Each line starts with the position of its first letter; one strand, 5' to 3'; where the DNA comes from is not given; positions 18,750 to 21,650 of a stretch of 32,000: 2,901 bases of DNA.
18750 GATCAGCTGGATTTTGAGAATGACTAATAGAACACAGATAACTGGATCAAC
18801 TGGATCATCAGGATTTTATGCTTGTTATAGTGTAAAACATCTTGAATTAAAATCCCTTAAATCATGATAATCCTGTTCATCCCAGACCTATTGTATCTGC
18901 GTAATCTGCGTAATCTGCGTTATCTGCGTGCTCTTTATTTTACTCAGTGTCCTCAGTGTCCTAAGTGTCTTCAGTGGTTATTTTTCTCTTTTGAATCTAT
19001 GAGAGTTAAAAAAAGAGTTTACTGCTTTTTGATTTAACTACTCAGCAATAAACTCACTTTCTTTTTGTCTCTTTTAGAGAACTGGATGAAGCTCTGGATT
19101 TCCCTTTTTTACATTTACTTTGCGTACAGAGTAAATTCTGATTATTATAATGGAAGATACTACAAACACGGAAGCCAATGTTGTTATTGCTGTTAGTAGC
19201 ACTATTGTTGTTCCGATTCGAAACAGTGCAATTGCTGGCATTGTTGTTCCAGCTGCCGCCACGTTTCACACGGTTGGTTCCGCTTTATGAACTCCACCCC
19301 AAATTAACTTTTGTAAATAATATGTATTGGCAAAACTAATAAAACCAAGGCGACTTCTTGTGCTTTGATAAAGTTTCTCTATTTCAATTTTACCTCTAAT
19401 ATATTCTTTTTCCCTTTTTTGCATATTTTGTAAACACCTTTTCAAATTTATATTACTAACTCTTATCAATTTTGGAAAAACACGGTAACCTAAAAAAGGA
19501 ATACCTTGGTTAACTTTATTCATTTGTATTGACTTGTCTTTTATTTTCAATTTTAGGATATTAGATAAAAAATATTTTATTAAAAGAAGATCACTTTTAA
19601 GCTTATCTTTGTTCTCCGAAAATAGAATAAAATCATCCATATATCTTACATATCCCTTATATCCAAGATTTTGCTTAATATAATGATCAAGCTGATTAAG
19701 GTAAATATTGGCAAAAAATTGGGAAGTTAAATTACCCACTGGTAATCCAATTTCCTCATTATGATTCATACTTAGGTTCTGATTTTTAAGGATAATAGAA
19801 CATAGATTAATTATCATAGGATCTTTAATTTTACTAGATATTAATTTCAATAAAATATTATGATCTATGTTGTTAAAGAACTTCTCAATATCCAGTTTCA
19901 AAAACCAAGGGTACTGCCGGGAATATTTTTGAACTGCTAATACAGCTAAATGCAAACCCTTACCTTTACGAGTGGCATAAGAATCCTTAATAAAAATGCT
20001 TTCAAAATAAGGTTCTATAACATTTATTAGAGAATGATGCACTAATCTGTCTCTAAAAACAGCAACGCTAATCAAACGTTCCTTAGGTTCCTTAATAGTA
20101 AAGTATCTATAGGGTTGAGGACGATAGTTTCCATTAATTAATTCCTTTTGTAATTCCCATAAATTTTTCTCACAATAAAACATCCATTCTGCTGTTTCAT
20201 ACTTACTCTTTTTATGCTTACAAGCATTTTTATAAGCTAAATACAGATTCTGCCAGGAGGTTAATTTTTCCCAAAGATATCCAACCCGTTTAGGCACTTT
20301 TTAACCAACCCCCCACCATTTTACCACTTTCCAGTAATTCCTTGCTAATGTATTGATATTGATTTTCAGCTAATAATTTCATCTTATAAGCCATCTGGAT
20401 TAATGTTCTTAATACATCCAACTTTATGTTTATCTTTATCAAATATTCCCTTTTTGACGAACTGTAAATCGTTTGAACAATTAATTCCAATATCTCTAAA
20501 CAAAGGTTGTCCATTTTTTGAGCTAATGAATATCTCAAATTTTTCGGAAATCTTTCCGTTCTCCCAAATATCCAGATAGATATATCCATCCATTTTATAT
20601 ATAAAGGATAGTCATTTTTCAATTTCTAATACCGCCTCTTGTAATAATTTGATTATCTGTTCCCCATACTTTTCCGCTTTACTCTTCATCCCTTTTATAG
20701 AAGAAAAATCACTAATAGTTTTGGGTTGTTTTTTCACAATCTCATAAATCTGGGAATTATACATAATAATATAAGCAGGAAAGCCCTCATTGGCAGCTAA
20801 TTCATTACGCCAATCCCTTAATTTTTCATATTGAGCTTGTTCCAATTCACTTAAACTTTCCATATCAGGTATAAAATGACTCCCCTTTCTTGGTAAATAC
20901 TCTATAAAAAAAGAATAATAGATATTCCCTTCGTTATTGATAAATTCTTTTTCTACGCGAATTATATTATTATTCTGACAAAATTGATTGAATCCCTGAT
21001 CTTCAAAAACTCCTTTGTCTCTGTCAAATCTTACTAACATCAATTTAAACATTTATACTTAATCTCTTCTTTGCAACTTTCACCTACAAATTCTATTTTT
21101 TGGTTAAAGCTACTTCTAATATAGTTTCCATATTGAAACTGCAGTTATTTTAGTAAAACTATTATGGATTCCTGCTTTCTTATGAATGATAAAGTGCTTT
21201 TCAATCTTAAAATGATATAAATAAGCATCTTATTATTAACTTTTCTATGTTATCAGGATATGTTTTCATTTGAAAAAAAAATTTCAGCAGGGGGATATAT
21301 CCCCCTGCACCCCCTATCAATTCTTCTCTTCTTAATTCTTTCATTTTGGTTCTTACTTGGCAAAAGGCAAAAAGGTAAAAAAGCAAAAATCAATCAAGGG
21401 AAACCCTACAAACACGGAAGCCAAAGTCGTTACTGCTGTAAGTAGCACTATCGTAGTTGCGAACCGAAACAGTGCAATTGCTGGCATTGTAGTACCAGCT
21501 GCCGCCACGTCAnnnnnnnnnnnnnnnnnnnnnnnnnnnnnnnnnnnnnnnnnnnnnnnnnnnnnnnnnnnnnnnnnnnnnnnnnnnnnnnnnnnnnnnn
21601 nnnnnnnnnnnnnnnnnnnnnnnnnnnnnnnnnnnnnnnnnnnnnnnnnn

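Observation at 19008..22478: Complete DGR: FGE/CLec-fold target, HRDC, Avd, RT, then TR downstream of the RT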

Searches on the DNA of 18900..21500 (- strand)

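Call 13: search_rna_families(source=window, start=18900, end=21500, threshold=evalue, max_evalue=1, show_alignments=3)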
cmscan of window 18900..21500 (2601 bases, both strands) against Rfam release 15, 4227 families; matches with E-value up to 1: 6.
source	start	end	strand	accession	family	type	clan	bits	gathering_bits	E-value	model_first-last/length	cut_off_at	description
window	19014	19155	-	RF02921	RT-14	Gene; sRNA;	-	59.4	48.1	5.8e-07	1-144/144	no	RT-14 RNA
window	19700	19815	+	RF02704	LcrF_thermometer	Cis-reg; thermoregulator;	-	23.2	169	0.81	1-133/133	no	LcrF intergenic thermometer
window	21263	21322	-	RF02937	Clostridiales-2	Gene; sRNA;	-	23.1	58.6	0.02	1-82/82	no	Clostridiales-2 RNA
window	20576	20621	-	RF04216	mir-509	Gene; miRNA;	CL00136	21.4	64.5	0.29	19-64/82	no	mir-509 microRNA precursor family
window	18993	19081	-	RF00053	mir-7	Gene; miRNA;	-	20.1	51.8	0.82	1-91/91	no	mir-7 microRNA precursor family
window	20200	20228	-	RF02914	DUF805b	Cis-reg;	CL00115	16.7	35.6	0.24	1-35/35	no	DUF805b RNA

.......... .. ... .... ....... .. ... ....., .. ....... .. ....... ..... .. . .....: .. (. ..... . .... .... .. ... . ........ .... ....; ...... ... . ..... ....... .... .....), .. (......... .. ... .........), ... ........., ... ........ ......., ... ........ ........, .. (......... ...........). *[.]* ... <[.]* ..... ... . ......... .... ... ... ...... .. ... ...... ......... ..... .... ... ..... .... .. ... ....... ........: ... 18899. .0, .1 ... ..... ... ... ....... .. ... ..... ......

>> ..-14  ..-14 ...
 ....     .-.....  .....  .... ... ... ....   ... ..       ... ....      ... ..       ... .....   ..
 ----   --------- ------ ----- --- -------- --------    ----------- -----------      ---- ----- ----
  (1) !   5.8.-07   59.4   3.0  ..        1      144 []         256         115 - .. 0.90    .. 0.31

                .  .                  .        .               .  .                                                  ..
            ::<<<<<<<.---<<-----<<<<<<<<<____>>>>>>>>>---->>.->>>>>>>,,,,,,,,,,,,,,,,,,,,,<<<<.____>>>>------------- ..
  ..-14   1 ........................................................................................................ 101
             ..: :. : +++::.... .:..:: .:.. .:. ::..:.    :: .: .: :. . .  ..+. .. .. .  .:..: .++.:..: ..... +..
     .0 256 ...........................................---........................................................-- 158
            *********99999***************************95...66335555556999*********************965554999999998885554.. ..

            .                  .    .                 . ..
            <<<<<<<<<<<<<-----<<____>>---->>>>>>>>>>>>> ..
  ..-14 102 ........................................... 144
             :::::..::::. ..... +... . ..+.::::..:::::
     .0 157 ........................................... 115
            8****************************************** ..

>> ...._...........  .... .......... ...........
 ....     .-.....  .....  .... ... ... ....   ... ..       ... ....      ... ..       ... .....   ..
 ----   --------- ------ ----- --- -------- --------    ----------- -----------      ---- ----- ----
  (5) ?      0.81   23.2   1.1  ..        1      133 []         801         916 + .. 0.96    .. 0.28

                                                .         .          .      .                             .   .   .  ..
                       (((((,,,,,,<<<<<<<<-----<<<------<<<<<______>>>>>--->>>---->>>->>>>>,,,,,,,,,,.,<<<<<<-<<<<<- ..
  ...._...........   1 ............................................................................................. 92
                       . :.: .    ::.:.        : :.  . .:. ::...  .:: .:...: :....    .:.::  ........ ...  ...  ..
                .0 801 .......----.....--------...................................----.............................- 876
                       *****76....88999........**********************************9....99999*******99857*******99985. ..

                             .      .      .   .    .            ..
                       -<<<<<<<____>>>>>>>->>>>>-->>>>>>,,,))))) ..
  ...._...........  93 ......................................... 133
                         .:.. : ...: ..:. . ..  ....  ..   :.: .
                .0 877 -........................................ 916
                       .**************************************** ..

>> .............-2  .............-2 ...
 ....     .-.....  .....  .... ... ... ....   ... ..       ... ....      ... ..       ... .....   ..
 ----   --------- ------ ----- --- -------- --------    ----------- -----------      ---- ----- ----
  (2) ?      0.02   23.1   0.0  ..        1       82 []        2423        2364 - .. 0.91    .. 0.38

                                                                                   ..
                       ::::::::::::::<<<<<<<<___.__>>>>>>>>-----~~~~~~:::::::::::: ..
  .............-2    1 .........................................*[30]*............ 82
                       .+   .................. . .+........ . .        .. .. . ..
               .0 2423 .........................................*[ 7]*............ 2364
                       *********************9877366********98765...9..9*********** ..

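Call 35: search_rna_families(sources=[L011, L012, L013, L014, L015, L016, L017, L018, L019, L020, L021, L022, L023, L024, L025, L026, L027, L028, L029, L030], threshold=gathering)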
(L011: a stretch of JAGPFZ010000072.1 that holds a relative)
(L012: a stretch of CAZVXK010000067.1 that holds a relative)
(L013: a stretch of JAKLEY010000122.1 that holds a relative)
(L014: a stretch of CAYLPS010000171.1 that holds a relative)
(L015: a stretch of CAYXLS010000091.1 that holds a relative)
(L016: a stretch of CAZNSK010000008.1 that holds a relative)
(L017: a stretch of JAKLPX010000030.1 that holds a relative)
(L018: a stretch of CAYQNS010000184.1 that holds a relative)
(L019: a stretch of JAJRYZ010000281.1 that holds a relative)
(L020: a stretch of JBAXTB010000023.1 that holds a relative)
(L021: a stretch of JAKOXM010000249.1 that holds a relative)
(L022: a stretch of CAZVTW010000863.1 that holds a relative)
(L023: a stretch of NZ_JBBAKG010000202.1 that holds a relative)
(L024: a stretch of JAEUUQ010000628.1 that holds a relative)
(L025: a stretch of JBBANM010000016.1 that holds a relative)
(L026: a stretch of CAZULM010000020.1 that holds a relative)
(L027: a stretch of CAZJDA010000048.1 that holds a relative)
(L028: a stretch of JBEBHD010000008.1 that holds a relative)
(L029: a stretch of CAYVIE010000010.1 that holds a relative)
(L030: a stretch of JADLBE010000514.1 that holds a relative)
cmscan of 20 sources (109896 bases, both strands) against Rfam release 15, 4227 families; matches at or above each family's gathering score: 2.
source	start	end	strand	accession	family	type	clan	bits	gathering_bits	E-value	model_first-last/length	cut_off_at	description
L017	1371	1518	+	RF02921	RT-14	Gene; sRNA;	-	50.7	48.1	0.001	1-144/144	no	RT-14 RNA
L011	3746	3886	+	RF02921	RT-14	Gene; sRNA;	-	49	48.1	0.0021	1-144/144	no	RT-14 RNA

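Call 39: build_rna_model(alignment_id=A2)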
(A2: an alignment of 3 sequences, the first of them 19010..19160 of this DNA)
Model R1 built from alignment A2 (3 sequences, 160 columns); structure: RNAalifold consensus.
model positions 151; base pairs 26; branch points 2; effective number of sequences 2.08; information 0.59 bits per position. Calibrated on 0.2 Mb of random sequence (short: E-values are rough).
structure used (alignment columns):
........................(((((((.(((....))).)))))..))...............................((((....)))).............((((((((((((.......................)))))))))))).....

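Call 40: search_with_rna_model(model_id=R1, sources=[window, L002, L008, L011, L012, L013, L014, L015, L016, L017, L018, L019, L020, L021, L022, L023, L024, L025, L026, L027, L028, L029, L030, L031, L032, L033, L034, L035, L036, L037, L038, L039, L040, L041, L042, L043, L044, L045, L046, L047, L048, L049, L050, L051, L052, L053, L054, L055, L056, L057, L058, L059, L060, L061, L062, L063, L064, L065, L066, L067, L068, L069, L070, L071, L072, L073, L074, L075, L076, L077, L078, L079, L080, L081, L082, L083, L084, L085, L086, L087, L088, L089, L090], max_evalue=1, make_alignment=true)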
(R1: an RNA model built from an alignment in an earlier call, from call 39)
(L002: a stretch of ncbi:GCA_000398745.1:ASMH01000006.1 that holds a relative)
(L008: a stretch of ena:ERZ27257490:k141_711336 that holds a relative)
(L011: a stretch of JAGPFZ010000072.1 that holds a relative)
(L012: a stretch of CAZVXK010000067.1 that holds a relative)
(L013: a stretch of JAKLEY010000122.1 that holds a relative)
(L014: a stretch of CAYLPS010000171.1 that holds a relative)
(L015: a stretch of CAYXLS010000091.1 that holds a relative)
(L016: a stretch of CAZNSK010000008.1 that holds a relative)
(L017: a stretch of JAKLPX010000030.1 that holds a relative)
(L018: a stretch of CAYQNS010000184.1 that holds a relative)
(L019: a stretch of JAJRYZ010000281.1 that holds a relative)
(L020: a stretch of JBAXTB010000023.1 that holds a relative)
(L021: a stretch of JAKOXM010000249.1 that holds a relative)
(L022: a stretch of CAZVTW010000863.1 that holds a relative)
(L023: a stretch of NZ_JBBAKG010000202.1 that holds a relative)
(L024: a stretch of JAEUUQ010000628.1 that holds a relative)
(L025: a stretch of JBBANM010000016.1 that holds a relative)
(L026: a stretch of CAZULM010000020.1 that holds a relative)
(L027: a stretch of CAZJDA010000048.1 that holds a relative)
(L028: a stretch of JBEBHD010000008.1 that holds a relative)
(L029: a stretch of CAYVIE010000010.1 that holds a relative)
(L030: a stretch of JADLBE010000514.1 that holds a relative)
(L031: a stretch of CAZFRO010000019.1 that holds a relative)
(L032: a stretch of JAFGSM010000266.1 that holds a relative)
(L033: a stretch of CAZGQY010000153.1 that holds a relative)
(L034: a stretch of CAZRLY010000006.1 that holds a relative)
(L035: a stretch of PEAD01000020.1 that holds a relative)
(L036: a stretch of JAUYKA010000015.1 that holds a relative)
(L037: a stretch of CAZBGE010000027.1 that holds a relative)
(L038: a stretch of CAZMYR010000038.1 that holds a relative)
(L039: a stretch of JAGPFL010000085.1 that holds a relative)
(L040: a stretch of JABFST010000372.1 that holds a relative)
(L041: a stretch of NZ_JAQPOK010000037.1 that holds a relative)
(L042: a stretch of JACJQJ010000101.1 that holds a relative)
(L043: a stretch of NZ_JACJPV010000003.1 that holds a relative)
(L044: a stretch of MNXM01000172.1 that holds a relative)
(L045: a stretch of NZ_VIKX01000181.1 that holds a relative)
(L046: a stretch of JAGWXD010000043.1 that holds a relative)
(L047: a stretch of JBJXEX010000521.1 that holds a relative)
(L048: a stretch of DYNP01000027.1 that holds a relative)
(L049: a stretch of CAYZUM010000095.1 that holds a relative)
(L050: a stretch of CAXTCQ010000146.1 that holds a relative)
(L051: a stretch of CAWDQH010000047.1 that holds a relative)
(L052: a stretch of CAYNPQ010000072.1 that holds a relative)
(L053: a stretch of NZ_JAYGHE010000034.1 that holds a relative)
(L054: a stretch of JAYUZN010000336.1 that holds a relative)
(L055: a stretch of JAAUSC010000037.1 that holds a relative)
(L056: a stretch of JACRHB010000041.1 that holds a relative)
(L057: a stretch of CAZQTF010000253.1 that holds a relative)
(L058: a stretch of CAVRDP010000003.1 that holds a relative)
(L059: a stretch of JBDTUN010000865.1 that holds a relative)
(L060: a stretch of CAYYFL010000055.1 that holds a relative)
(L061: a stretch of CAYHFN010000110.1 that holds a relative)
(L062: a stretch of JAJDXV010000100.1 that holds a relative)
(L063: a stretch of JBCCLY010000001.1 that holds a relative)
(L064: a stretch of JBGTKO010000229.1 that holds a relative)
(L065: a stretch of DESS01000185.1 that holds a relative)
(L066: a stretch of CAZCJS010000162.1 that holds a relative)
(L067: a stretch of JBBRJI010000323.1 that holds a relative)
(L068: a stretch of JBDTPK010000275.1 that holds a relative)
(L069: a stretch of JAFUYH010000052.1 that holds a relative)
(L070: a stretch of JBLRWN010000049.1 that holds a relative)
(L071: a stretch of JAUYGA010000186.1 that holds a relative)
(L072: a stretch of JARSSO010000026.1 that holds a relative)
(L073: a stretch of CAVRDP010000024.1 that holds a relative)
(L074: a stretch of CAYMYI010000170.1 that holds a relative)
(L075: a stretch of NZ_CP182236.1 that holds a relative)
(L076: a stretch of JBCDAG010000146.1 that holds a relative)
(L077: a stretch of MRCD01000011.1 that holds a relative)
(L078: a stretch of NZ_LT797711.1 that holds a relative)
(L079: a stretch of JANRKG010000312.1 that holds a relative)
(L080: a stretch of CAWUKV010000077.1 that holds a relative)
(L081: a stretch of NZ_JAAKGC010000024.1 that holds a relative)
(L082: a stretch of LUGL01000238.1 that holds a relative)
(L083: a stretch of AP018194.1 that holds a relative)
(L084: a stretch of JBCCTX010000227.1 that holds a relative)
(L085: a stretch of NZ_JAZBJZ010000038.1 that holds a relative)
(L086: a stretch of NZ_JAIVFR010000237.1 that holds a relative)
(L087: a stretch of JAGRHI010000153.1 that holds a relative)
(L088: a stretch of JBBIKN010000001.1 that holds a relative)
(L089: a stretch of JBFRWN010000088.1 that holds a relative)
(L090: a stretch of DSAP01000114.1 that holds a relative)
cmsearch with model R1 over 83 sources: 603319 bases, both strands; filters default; matches with E-value up to 1: 16.
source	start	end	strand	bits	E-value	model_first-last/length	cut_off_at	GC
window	19010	19160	-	158.2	7.2e-32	1-151/151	no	0.3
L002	4679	4829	+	158.2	7.2e-32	1-151/151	no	0.3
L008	7138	7288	+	158.2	7.2e-32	1-151/151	no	0.3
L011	3741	3890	+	155.5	2.8e-31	1-151/151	no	0.32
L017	1366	1523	+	126.1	8.4e-25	1-151/151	no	0.43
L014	3537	3691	+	73.8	2.7e-13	1-151/151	no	0.48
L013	2035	2184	+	63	6.5e-11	1-151/151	no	0.45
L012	2238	2389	+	56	2.2e-09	1-151/151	no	0.51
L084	2433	2606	+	28.9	0.0021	1-151/151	no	0.44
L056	5182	5332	+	27.2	0.0048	1-151/151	no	0.48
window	18981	19060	+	25.6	0.011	1-151/151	no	0.26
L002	4779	4858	-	25.6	0.011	1-151/151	no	0.26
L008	7238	7317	-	25.6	0.011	1-151/151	no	0.26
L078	279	443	-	21.4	0.093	1-151/151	no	0.35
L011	3841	3958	-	16.9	0.89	1-151/151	no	0.31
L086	3905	4037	+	16.8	0.92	1-151/151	no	0.29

Alignment A3: 16 matches aligned to the model, 230 columns, each read 5' to 3' on its own strand. Consensus structure (alignment columns), stored with it:
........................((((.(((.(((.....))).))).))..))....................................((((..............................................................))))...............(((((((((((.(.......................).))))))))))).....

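Call 41: search_with_rna_model(model_id=R1, sources=[window, L011, L012, L013, L014, L017, L056, L084], max_evalue=0.0001, make_alignment=true)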
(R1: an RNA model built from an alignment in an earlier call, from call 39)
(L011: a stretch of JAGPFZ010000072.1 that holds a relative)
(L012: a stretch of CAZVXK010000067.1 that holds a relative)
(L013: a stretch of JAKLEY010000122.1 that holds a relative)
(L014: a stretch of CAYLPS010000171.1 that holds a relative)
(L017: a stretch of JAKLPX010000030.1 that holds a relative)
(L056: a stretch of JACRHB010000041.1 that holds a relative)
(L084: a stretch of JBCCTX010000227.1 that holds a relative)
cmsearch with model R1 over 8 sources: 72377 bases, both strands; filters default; matches with E-value up to 0.0001: 6.
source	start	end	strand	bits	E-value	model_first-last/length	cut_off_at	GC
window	19010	19160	-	158.2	8.7e-33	1-151/151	no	0.3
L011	3741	3890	+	155.5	3.4e-32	1-151/151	no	0.32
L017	1366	1523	+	126.1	1e-25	1-151/151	no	0.43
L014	3537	3691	+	73.8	3.2e-14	1-151/151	no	0.48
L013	2035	2184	+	63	7.8e-12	1-151/151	no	0.45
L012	2238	2389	+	56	2.7e-10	1-151/151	no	0.51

Alignment A4: 6 matches aligned to the model, 166 columns, each read 5' to 3' on its own strand. Consensus structure (alignment columns), stored with it:
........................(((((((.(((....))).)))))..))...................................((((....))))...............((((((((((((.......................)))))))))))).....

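Call 67: build_rna_model(alignment_id=A4)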
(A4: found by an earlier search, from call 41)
Model R2 built from alignment A4 (6 sequences, 166 columns); structure: stored with the alignment.
model positions 150; base pairs 25; branch points 2; effective number of sequences 2.89; information 0.59 bits per position. Calibrated on 0.2 Mb of random sequence (short: E-values are rough).
structure used (alignment columns):
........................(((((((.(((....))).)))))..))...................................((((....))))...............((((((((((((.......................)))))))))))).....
